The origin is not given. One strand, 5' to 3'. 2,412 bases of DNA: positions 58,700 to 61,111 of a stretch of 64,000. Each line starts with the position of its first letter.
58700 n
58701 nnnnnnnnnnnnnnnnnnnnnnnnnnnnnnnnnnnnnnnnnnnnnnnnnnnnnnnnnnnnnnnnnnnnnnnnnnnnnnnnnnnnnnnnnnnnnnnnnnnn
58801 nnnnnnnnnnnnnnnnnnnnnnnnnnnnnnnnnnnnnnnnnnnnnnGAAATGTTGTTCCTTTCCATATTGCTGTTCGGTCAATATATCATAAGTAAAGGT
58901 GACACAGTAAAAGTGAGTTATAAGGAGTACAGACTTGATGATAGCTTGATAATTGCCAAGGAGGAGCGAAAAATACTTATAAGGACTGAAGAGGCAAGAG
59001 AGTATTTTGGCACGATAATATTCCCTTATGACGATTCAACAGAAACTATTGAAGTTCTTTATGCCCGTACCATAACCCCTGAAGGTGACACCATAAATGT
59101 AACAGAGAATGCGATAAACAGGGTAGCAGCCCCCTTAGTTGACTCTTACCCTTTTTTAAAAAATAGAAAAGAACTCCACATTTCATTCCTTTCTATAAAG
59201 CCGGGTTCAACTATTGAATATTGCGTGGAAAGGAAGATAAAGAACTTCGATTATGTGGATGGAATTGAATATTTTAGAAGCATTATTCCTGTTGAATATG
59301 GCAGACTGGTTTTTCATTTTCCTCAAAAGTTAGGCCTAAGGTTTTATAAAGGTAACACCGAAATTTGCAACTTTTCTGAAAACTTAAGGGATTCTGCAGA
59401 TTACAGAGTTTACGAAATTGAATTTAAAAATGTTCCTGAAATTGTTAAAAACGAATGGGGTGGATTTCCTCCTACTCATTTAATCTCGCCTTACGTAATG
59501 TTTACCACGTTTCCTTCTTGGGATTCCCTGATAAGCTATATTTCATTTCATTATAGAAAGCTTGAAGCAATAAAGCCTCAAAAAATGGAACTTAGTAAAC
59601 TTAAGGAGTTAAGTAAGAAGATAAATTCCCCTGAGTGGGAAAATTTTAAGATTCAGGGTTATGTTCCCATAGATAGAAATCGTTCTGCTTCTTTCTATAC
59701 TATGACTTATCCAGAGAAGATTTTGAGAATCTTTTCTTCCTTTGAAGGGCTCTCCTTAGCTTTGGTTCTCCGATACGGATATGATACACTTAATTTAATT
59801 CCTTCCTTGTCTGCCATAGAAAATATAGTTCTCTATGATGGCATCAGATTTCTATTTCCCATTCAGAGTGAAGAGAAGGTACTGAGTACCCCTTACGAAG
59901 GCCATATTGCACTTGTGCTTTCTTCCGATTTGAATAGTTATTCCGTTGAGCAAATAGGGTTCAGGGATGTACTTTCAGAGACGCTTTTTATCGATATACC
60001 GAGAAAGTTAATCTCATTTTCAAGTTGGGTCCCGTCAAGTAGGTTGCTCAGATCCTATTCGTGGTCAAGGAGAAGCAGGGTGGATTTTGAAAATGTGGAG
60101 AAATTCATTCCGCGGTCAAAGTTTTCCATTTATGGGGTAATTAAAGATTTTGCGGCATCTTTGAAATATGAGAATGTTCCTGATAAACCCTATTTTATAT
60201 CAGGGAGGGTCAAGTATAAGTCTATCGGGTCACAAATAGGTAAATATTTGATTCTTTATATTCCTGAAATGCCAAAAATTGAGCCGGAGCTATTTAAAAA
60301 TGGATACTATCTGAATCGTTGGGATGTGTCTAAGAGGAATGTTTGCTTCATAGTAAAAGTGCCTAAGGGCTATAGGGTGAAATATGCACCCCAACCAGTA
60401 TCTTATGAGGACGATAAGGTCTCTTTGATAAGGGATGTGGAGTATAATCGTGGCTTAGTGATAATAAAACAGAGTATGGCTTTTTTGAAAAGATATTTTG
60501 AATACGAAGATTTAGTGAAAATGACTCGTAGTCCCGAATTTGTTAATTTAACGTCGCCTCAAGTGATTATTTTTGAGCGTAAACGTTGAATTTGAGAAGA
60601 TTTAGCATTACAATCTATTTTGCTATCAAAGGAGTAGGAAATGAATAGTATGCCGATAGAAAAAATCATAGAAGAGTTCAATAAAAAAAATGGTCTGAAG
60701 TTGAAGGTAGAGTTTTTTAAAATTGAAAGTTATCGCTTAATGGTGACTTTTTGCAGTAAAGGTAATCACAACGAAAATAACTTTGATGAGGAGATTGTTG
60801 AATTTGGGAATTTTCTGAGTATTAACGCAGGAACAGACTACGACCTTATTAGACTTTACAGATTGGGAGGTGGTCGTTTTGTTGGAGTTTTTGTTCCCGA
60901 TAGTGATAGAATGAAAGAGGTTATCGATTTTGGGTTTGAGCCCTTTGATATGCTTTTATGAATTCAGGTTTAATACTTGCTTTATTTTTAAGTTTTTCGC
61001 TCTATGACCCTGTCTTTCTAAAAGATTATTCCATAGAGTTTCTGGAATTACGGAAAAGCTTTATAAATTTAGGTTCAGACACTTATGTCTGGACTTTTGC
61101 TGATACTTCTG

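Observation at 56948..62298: Uncharacterised four-gene cluster appended to the V-ATPase operon: active transglutaminase-like protease, dead paralog, small cytosolic protein and OM beta-barrel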

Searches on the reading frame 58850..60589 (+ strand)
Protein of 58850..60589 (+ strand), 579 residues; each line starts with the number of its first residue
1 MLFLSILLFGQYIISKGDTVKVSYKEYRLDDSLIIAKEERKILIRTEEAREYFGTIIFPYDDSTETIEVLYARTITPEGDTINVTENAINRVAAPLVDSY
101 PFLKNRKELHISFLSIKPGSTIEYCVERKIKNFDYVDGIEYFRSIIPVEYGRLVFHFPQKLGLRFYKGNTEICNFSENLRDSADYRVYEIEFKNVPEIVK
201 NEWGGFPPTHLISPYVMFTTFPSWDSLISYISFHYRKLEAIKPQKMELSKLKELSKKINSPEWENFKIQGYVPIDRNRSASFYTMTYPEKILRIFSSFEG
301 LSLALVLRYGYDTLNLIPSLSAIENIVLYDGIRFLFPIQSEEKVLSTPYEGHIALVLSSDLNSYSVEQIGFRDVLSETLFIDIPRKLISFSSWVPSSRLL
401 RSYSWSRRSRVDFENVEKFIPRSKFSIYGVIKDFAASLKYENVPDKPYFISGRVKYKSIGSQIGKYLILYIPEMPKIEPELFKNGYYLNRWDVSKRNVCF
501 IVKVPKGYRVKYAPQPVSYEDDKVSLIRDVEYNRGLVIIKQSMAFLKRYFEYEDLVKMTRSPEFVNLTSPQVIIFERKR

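Call 3: search_protein_families(library=pfam, proteins=[window:58850-60589:+], max_evalue=1)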
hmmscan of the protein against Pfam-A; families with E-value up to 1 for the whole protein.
window:58850-60589:+ (579 aa): 2 families
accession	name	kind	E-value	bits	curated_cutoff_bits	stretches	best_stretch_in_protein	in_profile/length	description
PF12969.12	DUF3857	-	5.9e-21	75.7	24.6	1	40-197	11-168/170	Domain of Unknown Function with PDB structure (DUF3857)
PF25649.1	Rotavirus_VP2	-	0.16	10.1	27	1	358-398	127-165/984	Rotavirus inner capsid protein VP2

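Call 4: search_protein_families(library=ncbifam, proteins=[window:58850-60589:+], max_evalue=1)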
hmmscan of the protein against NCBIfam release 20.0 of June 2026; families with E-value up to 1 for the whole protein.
window:58850-60589:+ (579 aa): 0 families

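Call 32: find_homologous_proteins(query=window:58850-60589:+, max_evalue=0.001)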
Query window:58850-60589:+ (579 aa): 9 proteins with E <= 0.001 among 8000 candidates.
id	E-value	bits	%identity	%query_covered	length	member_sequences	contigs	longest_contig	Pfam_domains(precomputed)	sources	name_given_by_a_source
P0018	0.0e+0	1293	100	100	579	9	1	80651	PF12969.13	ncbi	-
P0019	0.0e+0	1069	82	100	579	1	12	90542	PF12969.13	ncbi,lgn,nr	ncbi:MAG: DUF3857 domain-containing protein [bacterium]|nr:DUF3857 domain-containing protein [bacter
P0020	1.7e-239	815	61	100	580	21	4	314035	PF12969.13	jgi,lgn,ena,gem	jgi:hypothetical protein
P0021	1.4e-117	412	37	96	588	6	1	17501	PF12969.13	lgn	-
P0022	6.2e-101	357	36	93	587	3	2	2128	PF12969.13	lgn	-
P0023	4.2e-96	341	35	96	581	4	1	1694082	PF12969.13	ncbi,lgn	-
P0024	2.2e-95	339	35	96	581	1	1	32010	PF12969.13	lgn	-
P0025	6.0e-91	324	37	100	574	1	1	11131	PF12969.13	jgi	-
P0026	3.2e-8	51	28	32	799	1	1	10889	PF12969.13,PF13432.13,PF01841.26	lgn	-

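Call 40: find_encoding_contigs(protein=P0023, flank=10000, max_places=1)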
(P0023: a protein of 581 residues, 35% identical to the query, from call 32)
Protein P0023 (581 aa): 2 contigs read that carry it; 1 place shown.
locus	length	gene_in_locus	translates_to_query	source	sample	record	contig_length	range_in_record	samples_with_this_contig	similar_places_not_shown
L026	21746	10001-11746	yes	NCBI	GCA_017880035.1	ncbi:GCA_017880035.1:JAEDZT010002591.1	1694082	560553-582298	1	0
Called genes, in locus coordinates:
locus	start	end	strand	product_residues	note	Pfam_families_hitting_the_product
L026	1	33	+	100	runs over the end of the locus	-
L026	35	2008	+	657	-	PF01496:V_ATPase_I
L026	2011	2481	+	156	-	PF00137:ATP-synt_C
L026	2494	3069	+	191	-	PF01991:vATP-synt_E (weak)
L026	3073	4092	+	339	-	PF01992:vATP-synt_AC39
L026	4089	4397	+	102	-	PF01990:ATP-synt_F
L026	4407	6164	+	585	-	PF02874:ATP-synt_ab_N, PF16886:ATP-synt_ab_Xtn, PF00006:ATP-synt_ab, PF22919:ATP-synt_VA_C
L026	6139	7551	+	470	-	PF09378:HAS-barrel (faint), PF02874:ATP-synt_ab_N, PF00006:ATP-synt_ab, PF22919:ATP-synt_VA_C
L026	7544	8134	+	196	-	PF02632:BioY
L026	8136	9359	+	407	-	PF12969:DUF3857, PF01841:Transglut_core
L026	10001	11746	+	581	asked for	PF12969:DUF3857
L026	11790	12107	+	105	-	-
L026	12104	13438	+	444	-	-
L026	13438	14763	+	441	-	PF01171:ATP_bind_3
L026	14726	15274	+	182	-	PF00156:Pribosyltran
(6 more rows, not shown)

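Call 41: find_encoding_contigs(protein=P0020, flank=10000, max_places=1)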
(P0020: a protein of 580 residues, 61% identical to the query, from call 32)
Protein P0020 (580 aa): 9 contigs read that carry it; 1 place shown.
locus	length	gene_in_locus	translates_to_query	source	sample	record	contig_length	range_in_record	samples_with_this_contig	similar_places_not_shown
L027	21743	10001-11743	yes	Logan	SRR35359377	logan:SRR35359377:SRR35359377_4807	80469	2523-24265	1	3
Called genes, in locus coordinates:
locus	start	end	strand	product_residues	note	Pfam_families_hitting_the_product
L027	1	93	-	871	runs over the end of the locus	?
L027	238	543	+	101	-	-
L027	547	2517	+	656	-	PF01496:V_ATPase_I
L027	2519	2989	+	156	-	PF00137:ATP-synt_C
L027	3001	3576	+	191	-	PF01991:vATP-synt_E (faint)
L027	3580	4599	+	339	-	PF01992:vATP-synt_AC39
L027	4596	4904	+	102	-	PF01990:ATP-synt_F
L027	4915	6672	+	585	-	PF02874:ATP-synt_ab_N, PF16886:ATP-synt_ab_Xtn, PF00006:ATP-synt_ab, PF22919:ATP-synt_VA_C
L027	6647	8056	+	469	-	PF02874:ATP-synt_ab_N, PF09378:HAS-barrel (faint), PF00006:ATP-synt_ab, PF22919:ATP-synt_VA_C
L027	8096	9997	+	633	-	PF12969:DUF3857, PF01841:Transglut_core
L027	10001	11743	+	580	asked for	PF12969:DUF3857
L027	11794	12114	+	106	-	-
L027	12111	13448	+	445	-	-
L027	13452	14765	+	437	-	PF01171:ATP_bind_3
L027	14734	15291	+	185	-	PF00156:Pribosyltran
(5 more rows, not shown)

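Call 45: search_solved_structures(query=A6, max_evalue=1, show_alignments=1)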
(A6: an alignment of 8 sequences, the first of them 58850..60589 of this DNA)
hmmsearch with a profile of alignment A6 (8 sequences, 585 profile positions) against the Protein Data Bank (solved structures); distinct sequences matched with E-value up to 1: 1.
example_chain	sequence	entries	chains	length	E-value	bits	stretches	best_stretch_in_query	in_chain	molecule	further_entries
3kd4_A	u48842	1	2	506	5.7e-05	24.8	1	46-235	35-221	Putative protease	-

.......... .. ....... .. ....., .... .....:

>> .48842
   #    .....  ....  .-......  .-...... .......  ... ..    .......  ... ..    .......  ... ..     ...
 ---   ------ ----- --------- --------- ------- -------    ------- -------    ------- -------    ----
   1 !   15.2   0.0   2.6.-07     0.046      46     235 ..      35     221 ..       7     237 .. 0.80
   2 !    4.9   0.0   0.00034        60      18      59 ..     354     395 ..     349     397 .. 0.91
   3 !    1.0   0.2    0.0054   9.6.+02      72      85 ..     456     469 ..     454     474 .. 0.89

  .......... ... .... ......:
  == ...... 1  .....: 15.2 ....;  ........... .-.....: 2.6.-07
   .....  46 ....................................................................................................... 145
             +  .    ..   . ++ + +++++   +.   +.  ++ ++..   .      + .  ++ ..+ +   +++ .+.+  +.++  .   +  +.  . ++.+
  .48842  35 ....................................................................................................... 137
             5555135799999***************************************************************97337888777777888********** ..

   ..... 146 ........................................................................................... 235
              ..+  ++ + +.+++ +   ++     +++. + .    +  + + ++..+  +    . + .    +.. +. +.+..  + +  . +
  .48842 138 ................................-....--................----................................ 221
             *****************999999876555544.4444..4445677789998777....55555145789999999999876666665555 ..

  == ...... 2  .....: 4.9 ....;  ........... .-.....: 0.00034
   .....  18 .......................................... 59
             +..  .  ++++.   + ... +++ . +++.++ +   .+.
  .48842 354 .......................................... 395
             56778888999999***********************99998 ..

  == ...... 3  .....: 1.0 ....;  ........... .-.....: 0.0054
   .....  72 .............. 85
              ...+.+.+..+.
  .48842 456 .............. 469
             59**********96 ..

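Call 68: find_encoding_contigs(protein=P0026, flank=6000, max_places=2)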
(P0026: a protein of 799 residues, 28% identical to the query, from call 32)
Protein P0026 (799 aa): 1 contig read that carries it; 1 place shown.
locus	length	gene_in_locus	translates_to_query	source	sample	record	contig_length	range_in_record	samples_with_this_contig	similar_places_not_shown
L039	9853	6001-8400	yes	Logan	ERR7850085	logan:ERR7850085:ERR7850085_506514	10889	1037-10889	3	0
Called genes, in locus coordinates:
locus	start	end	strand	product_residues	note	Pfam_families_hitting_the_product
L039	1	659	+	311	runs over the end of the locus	PF09924:LPG_synthase_C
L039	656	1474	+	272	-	PF00929:RNase_T, PF13482:RNase_H_2, PF13280:WYL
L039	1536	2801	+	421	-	PF04715:, PF00425:Chorismate_bind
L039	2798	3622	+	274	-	PF01063:Aminotran_4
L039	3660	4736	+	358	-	PF17788:HypF_C, PF22521:HypF_C_2, PF00814:TsaD (weak)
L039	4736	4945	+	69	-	PF01455:HupF_HypC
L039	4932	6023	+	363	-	PF01924:HypD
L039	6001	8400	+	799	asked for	PF13432:TPR_16 (faint), PF12969:DUF3857, PF01841:Transglut_core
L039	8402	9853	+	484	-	?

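Call 71: search_protein_families(library=pfam, proteins=[L039:8402-9853:+], max_evalue=0.1)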
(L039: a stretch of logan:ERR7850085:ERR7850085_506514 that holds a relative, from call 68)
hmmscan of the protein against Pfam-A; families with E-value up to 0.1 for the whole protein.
L039:8402-9853:+ (484 aa): 2 families
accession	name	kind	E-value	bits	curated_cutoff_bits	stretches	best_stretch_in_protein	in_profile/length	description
PF07238.19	PilZ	-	0.00017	22.3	22.5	1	10-127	1-99/102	PilZ domain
PF03663.20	Glyco_hydro_76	-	0.00096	19.2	25.9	1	313-462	35-191/366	Glycosyl hydrolase family 76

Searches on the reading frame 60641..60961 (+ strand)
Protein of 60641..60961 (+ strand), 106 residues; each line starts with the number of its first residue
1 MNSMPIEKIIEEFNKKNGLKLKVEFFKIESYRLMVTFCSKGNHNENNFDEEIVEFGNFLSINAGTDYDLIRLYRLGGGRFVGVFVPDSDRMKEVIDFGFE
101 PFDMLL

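Call 3: search_protein_families(library=pfam, proteins=[window:60641-60961:+], max_evalue=1)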
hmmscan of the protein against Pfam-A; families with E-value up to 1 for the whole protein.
window:60641-60961:+ (106 aa): 0 families

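Call 4: search_protein_families(library=ncbifam, proteins=[window:60641-60961:+], max_evalue=1)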
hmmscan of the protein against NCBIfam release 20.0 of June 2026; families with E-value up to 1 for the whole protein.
window:60641-60961:+ (106 aa): 0 families

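Call 23: find_homologous_proteins(query=window:60641-60961:+, max_evalue=0.01)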
Query window:60641-60961:+ (106 aa): 2 proteins with E <= 0.01 among 3 candidates.
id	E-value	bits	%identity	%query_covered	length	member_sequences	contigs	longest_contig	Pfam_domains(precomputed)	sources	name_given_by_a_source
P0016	5.9e-63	228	99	100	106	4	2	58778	-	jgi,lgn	-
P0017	5.7e-51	189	81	100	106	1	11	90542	-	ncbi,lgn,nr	ncbi:MAG: hypothetical protein QMD82_01765 [bacterium]|nr:hypothetical protein [bacterium]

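Call 35: search_protein_representatives(protein=window:60641-60961:+)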
Query: 106 residues. Proteins with E-value up to 0.001 (for the whole library): 3; up to 1e-10: 3; up to 1e-30: 0. The best 3 are listed.
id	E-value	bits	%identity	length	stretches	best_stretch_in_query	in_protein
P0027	1.5e-22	96.1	48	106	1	6-106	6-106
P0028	2.6e-22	95.3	41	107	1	5-106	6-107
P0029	2.2e-19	85.9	39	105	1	5-106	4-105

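Call 48: predict_structure(alignment_id=A4)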
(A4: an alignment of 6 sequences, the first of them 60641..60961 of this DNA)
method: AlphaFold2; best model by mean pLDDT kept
length: 106 residues; sequences in the alignment: 6
mean_pLDDT: 77.9   pTM: 0.70
mean pLDDT of the five models: 77.9, 75.9, 75.2, 74.4, 74.3
residues with pLDDT >= 90: 25; 70-90: 52; 50-70: 20; < 50: 9
segments of 3 or more residues with pLDDT < 50: 99-106
pLDDT, mean of each block of 10 residues (from residue 1): 78 80 88 88 66 89 89 85 84 54 38
secondary structure, 60 per line:
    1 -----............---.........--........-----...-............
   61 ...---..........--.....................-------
elements in order: H6-17 E21-29 E32-39 H49-63 E67-76 E79-86 H87-99
